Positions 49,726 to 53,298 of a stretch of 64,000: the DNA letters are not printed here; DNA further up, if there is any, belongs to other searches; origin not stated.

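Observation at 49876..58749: Coupled PLD-SNF2 helicase / N6A-methyltransferase / Zn-ribbon-PD-(D/E)xK protein operon: candidate undescribed DISARM- or Type ISP-like defence system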

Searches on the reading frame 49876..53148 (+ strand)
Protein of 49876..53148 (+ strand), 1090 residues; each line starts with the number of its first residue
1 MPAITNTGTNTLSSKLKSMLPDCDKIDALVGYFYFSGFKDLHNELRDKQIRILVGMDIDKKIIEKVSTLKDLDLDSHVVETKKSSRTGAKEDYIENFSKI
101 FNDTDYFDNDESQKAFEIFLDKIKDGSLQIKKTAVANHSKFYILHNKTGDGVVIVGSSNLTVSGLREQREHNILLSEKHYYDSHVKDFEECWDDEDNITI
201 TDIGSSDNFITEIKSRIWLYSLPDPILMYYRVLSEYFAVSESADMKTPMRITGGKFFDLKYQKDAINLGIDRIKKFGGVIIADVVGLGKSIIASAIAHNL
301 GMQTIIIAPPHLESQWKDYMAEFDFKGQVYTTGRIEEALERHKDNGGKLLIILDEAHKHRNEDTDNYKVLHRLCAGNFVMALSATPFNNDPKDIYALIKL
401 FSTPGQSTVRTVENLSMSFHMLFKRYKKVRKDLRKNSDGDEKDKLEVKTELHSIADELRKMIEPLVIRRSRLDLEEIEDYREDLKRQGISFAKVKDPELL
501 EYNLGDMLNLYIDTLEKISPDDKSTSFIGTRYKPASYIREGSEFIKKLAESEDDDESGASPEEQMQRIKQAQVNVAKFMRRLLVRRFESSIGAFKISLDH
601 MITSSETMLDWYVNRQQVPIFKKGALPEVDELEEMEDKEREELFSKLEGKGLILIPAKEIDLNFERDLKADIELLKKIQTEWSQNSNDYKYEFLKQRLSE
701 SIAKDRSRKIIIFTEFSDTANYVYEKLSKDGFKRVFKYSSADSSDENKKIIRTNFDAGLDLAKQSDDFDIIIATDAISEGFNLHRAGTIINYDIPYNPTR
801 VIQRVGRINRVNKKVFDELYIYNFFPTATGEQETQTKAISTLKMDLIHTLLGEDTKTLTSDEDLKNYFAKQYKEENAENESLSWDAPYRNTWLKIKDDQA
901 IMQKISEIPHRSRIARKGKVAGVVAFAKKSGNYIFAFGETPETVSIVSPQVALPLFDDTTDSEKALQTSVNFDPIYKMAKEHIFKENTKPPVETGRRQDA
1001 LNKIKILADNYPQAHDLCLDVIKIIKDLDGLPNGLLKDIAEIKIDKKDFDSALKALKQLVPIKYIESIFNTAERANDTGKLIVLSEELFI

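Call 3: search_protein_families(library=pfam, proteins=[window:49876-53148:+], max_evalue=0.01)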
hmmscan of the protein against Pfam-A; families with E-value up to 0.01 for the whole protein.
window:49876-53148:+ (1090 aa): 7 families
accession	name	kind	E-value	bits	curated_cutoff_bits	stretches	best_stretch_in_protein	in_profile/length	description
PF00271.37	Helicase_C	-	7.5e-17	62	23.5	1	695-811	7-109/110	Helicase conserved C-terminal domain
PF13091.12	PLDc_2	-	1.7e-12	47.8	27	1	46-192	35-132/132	PLD-like domain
PF00176.29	SNF2-rel_dom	-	7.8e-09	35.5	24.9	1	350-475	128-226/290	SNF2-related domain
PF09565.16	RE_NgoFVII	-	1.5e-07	31.3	23.8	1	106-190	58-147/162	NgoFVII restriction endonuclease N-terminal PLD domain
PF04851.21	ResIII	-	8.5e-07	29.5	22.5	1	337-387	115-163/164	Type III restriction enzyme, res subunit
PF00270.35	DEAD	-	3.2e-05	24.2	26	1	329-392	99-165/167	DEAD/DEAH box helicase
PF00004.35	AAA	-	0.00018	22.4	21.2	1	286-363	8-73/131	ATPase family associated with various cellular activities (AAA)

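Call 4: search_protein_families(library=padloc, proteins=[window:49876-53148:+], max_evalue=0.01)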
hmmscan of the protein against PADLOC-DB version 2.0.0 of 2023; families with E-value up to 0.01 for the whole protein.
window:49876-53148:+ (1090 aa): 39 families (the best 25 are shown)
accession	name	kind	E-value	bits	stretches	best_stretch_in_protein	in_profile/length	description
PDLC02621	DrmD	-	1.3e-34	117.7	2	568-837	387-648/1040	DrmD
PDLC02623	DrmD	-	5.6e-29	98.5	2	685-837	507-648/1040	DrmD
PDLC01075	C3a139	-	2e-28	97.2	1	30-836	29-751/948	HKD+Snf2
PDLC02500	BrxHI|BrxHII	-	2.1e-26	90.8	1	589-814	367-576/933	BrxHI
PDLC00659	HmaA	-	1.7e-25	87.1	1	665-843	463-640/1176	SNF2 helicase / DEAD-box helicase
PDLC02619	DrmD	-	5.2e-25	85.7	3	666-814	368-536/872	DrmD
PDLC02193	PLD_Helicase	-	2.3e-22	77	1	664-813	644-799/905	-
PDLC02707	PbeA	-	9.5e-22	75.3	2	20-328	27-326/672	PbeA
PDLC02843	DpdE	-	9.8e-22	74.7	2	280-401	179-312/1091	DpdE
PDLC02572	DrmA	-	1.6e-19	67.4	1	570-827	387-636/1043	DrmA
PDLC02840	DpdE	-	3.6e-19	66.6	2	667-814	519-657/1091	DpdE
PDLC02633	DrmD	-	1.4e-18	64.3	1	571-858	393-681/839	DrmD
PDLC02504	BrxHI|BrxHII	-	3.4e-18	63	1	576-858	369-624/971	BrxHII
PDLC02620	DrmD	-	4.9e-18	62.5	1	573-854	360-616/1060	DrmD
PDLC02632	DrmD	-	6.1e-17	59.3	1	575-846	395-654/662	DrmD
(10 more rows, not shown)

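Call 9: search_protein_families(library=ncbifam, proteins=[window:49876-53148:+], max_evalue=0.01)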
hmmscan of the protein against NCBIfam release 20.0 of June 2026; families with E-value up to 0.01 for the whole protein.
window:49876-53148:+ (1090 aa): 22 families
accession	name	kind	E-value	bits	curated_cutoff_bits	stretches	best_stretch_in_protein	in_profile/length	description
NF038317.1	DISARM_DrmD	equivalog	1.7e-41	142.5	610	2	569-873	373-670/1021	DISARM system SNF2-like helicase DrmD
NF042964.1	phospholipD_antiphage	equivalog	1.1e-36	126.6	1100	2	566-867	585-841/895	phospholipase D-like domain-containing anti-phage protein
NF041062.1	DpdE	equivalog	1.7e-28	99.2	500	2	648-811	504-639/1048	protein DpdE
NF038318.1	DISARM_DrmD_b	equivalog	3.4e-23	81.7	950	3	668-814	367-533/868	DISARM system SNF2-like helicase DrmD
NF010337.0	PRK13766.1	equivalog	1.3e-13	49.9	610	1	666-812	325-469/781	Hef nuclease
NF003426.0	PRK04914.1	equivalog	5.6e-10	38.1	576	1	686-814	477-594/959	RNA polymerase-associated protein RapA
NF007882.0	PRK10590.1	equivalog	3.5e-07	29.5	743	1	696-812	234-340/456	ATP-dependent RNA helicase RhlE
NF008394.0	PRK11192.1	equivalog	4.5e-07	29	507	1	672-814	215-344/441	ATP-dependent RNA helicase SrmB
NF003419.0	PRK04837.1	equivalog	7.3e-07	28.2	588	1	676-813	229-352/424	ATP-dependent RNA helicase RhlB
NF002340.1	PRK01297.1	equivalog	8.4e-07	28.1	564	1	698-812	240-344/372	ATP-dependent RNA helicase RhlB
NF008744.0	PRK11776.1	equivalog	1.5e-06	27.1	524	1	676-814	215-339/460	ATP-dependent RNA helicase DbpA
NF008642.0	PRK11634.1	equivalog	3.1e-06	25.9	989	1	711-813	249-341/628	DEAD/DEAH family ATP-dependent RNA helicase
NF053631.1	RNA_helic_CshA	equivalog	1.4e-05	24.2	646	1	764-814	284-334/434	degradosome RNA helicase CshA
NF041790.1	anti-phage_ZorD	equivalog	3.9e-05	21.8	1500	1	684-814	900-1027/1035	type I Zorya anti-phage system protein ZorD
TIGR01587.1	cas3_core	equivalog_domain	0.00011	21.5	102.45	1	676-827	193-337/358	CRISPR-associated helicase Cas3'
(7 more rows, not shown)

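Call 10: search_protein_families(library=phrogs, proteins=[window:49876-53148:+], max_evalue=0.01)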
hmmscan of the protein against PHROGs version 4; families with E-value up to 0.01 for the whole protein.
window:49876-53148:+ (1090 aa): 4 families
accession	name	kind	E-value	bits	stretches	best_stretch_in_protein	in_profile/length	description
phrog_26785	-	unknown function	2.9e-99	334.5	1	4-873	6-889/1087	-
phrog_62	-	DNA, RNA and nucleotide metabolism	1.4e-34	119.9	1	260-932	699-1188/1881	DNA helicase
phrog_23807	-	unknown function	3.1e-28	99.1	2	571-852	398-677/1053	-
phrog_16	-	DNA, RNA and nucleotide metabolism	5.4e-28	98.7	2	679-869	470-641/986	DNA helicase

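Call 23: find_homologous_proteins(query=window:49876-53145:+)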
Query window:49876-53145:+ (1090 aa): 3944 proteins with E <= 0.001 among 8000 candidates; the best 120 are listed.
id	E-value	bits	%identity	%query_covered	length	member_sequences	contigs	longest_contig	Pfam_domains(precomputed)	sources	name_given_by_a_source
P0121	0.0e+0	2199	90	100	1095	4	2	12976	PF00270.36,PF00176.30,PF13091.13,PF00271.38,PF04851.22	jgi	jgi:superfamily II DNA or RNA helicase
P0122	0.0e+0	2114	86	100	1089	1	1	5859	PF00270.36,PF00176.30,PF13091.13,PF00271.38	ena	-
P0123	0.0e+0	2095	85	100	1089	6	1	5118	PF00270.36,PF00176.30,PF13091.13,PF00271.38,PF04851.22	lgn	-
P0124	0.0e+0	2059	84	100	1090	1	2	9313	PF00176.30,PF13091.13,PF00271.38,PF04851.22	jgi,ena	jgi:superfamily II DNA or RNA helicase/HKD family nuclease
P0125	0.0e+0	2042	82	100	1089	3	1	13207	PF00270.36,PF00176.30,PF13091.13,PF00271.38,PF04851.22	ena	-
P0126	0.0e+0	2030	82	100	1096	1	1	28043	PF00270.36,PF00176.30,PF13091.13,PF00271.38,PF04851.22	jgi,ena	-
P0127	0.0e+0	2013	81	100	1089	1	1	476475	PF00176.30,PF13091.13,PF00271.38,PF04851.22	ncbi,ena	-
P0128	0.0e+0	2008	81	100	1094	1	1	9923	PF00270.36,PF00176.30,PF13091.13,PF00271.38,PF04851.22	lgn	-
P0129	0.0e+0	2007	82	100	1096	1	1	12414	PF00176.30,PF00271.38,PF04851.22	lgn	-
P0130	0.0e+0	1999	81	100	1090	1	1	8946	PF00176.30,PF13091.13,PF09565.17,PF00271.38,PF04851.22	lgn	-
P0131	0.0e+0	1998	82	99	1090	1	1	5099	PF00176.30,PF00271.38,PF04851.22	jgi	-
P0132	0.0e+0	1992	80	100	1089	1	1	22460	PF00176.30,PF13091.13,PF00271.38,PF04851.22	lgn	-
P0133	0.0e+0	1990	81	100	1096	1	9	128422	PF00176.30,PF00271.38,PF04851.22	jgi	jgi:superfamily II DNA or RNA helicase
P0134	0.0e+0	1984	80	100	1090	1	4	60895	PF00176.30,PF13091.13,PF00271.38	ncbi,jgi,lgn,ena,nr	ncbi:MAG: Helicase domain protein [Candidatus Moranbacteria bacterium GW2011_GWF2_36_839]|nr:MAG: He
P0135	0.0e+0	1984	80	100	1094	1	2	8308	PF00176.30,PF13091.13,PF00271.38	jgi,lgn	-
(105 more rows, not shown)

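Call 26: find_related_loci(query=A2, collection=metagenome_contigs, flank=10000)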
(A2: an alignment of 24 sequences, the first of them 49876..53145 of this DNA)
Query A2 (1090 aa) in metagenome_contigs; peptide patterns used: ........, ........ (x = any residue, [..] = any of these).
313 stretches matched a pattern; 141 encode a relative of the query (tblastn E <= 1e-3); the best 80 are kept; 79 distinct loci.
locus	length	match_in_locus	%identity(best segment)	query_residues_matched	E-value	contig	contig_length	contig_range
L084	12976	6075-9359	90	1-1090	0e+0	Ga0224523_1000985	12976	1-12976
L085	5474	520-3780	84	1-1088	0e+0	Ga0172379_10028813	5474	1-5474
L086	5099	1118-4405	82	1-1090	0e+0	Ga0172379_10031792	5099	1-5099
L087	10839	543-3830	82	1-1090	0e+0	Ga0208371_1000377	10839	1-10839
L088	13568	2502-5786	79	3-1090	0e+0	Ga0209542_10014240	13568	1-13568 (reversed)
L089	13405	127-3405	79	1-1088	0e+0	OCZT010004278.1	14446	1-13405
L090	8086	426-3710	80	3-1090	0e+0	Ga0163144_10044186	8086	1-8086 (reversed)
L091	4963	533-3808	79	3-1088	0e+0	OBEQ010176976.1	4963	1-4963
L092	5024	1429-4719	78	1-1090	0e+0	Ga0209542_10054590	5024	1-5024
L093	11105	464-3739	78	3-1088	0e+0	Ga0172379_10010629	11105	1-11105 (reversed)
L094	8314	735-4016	77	1-1088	0e+0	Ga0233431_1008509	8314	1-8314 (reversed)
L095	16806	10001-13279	76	1-1088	0e+0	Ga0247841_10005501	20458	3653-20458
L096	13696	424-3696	76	3-1088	0e+0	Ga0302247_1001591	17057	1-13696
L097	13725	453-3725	76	3-1088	0e+0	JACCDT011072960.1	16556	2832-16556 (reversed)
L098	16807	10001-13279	74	1-1088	0e+0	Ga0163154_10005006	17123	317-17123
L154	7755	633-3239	31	4-917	2e-116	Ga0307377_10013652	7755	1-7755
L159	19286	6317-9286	30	4-1032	4e-115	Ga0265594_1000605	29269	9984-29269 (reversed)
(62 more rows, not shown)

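Call 43: search_solved_structures(query=window:49876-53145:+, max_evalue=0.001)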
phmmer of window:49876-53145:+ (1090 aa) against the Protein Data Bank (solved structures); distinct sequences matched with E-value up to 0.001: 32.
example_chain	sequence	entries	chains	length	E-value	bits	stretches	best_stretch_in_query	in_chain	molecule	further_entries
1wp9_A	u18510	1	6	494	1.6e-07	32.6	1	688-810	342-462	ATP-dependent RNA helicase, putative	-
6ftx_W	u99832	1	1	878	1.7e-07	32.5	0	762-846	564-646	Chromatin-remodeling ATPase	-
3mwy_W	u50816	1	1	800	2.7e-07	31.9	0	762-843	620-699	Chromo domain-containing protein 1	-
9n6h_K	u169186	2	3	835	3.1e-07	31.7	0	762-843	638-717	Chromo domain-containing protein 1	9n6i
6pwf_K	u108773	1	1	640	4.2e-07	31.2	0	763-850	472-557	chromatin remodeling factor ISWI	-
8so8_A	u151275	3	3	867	1.3e-06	29.6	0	747-815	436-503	RNA polymerase-associated protein RapA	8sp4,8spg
5hzr_A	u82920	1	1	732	1.8e-06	29.2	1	765-912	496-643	SNF2-family ATP dependent chromatin remodeling factor like protein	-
6bog_A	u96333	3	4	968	1.8e-06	29.2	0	748-815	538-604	RNA polymerase-associated protein RapA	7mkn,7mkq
7m8e_F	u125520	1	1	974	1.8e-06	29.2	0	748-815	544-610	RNA polymerase-associated protein RapA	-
4s20_K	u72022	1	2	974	1.8e-06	29.2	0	748-815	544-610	RNA polymerase-associated protein RapA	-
5jxr_A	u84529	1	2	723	2.3e-06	28.8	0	699-847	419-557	Chromatin-remodeling complex ATPase-like protein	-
7ux9_P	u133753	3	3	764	1e-05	26.7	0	703-853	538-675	ATP-dependent DNA helicase DDM1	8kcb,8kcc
8wh5_K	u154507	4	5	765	1e-05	26.6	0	703-853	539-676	ATP-dependent DNA helicase DDM1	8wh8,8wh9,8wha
8j90_K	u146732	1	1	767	1e-05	26.6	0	703-853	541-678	ATP-dependent DNA helicase DDM1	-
5gi4_A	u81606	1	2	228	1.1e-05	26.6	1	713-820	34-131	ATP-dependent RNA helicase DeaD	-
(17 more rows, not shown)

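Call 58: search_dna_similar(query=window:49876-53145:+, collection=phages, mode=protein, max_rows=15)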
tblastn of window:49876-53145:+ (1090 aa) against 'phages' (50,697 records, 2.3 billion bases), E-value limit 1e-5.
Records with a match: 5; places in all: 6; records where one place covers at least 80% of the query: 1.
Best place of each record, by identity: <60% 5.
By first word of the organism name: Bacteriophage 4; Erysipelothrix 1.
By host as written in the record: - 4; Erysipelothrix rhusiopathiae ZJ 1.
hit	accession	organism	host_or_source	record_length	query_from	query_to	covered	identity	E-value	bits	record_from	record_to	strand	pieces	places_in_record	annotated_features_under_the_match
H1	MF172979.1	Erysipelothrix phage phi1605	Erysipelothrix rhusiopathiae ZJ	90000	1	876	80%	25.1%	2e-28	130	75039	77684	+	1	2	DEAD/DEAH box helicase-like protein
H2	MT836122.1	Bacteriophage sp.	human fecal samples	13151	182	797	57%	22.7%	4e-13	81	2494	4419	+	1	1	record has no annotation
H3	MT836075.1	Bacteriophage sp.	human fecal samples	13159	188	601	38%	23.5%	7e-10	70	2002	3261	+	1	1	record has no annotation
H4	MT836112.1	Bacteriophage sp.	human fecal samples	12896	687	880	18%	28.1%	9e-7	59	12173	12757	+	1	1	record has no annotation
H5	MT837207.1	Bacteriophage sp.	human fecal samples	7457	668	829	15%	30.5%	1e-6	59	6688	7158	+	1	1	record has no annotation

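Call 59: search_dna_similar(query=window:49876-53145:+, collection=plasmids, mode=protein, max_rows=15)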
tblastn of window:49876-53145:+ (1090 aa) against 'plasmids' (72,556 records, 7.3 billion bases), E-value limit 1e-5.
Records with a match: 381; places in all: 406; records where one place covers at least 80% of the query: 7.
Best place of each record, by identity: <60% 381.
By first word of the organism name: Rhodococcus 22; Enterococcus 19; Thermus 18; Bacillus 17; Listeria 17; Halobacterium 15; Escherichia 14; Nostoc 13; Acinetobacter 11; Natrinema 9; and 124 more.
By predicted mobility (MOB-suite, as given by PLSDB): non-mobilizable 261; mobilizable 70; conjugative 50.
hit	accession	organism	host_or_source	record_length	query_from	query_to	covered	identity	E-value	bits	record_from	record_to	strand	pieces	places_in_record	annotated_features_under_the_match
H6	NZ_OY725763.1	Parabacteroides distasonis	-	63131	12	1088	99%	42.0%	0e+0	798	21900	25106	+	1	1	SNF2-related protein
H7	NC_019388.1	Thermus oshimai JL-2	-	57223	4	1011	92%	30.3%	4e-115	401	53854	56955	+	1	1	helicase-related protein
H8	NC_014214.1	Allomeiothermus silvanus DSM 9946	hot spring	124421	1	1011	93%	30.0%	8e-113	394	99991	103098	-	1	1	helicase-related protein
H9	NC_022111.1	Prevotella sp. oral taxon 299 str. F0039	Homo sapiens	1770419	4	917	84%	29.2%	1e-86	316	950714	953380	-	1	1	none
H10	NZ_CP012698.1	Microbacterium sp. No. 7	whole organism,activated sludge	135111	12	1004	91%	23.6%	3e-38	164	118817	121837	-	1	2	helicase-related protein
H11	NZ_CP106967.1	Haloferax alexandrinus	-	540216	4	878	80%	26.2%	2e-44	184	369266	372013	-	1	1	helicase-related protein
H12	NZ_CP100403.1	Halorussus aquaticus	cell culture,saline soil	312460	4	878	80%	25.5%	4e-44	183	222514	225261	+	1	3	helicase-related protein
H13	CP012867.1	Persicobacter sp. JZB09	cell culture,soil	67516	4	826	76%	26.9%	3e-29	135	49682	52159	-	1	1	record has no annotation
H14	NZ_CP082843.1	Prevotella nigrescens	-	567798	101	862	70%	28.4%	1e-54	217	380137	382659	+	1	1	helicase-related protein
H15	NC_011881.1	Pseudarthrobacter chlorophenolicus A6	-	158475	1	822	75%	25.6%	5e-40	170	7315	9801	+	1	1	helicase-related protein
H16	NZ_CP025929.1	Microcystis aeruginosa NIES-2481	cell culture,freshwater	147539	1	826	76%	25.2%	8e-26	123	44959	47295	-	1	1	helicase-related protein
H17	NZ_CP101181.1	Paenarthrobacter ureafaciens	mixed culture,soil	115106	12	825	75%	25.5%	2e-37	161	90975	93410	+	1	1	helicase-related protein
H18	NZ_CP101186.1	Paenarthrobacter ureafaciens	mixed culture,soil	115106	12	825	75%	25.5%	2e-37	161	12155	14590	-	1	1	helicase-related protein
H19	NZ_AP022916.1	Bacillus cereus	-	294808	4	826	76%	24.8%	1e-26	126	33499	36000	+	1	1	helicase-related protein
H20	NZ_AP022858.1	Bacillus cereus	-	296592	4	826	76%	24.8%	1e-26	126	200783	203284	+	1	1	helicase-related protein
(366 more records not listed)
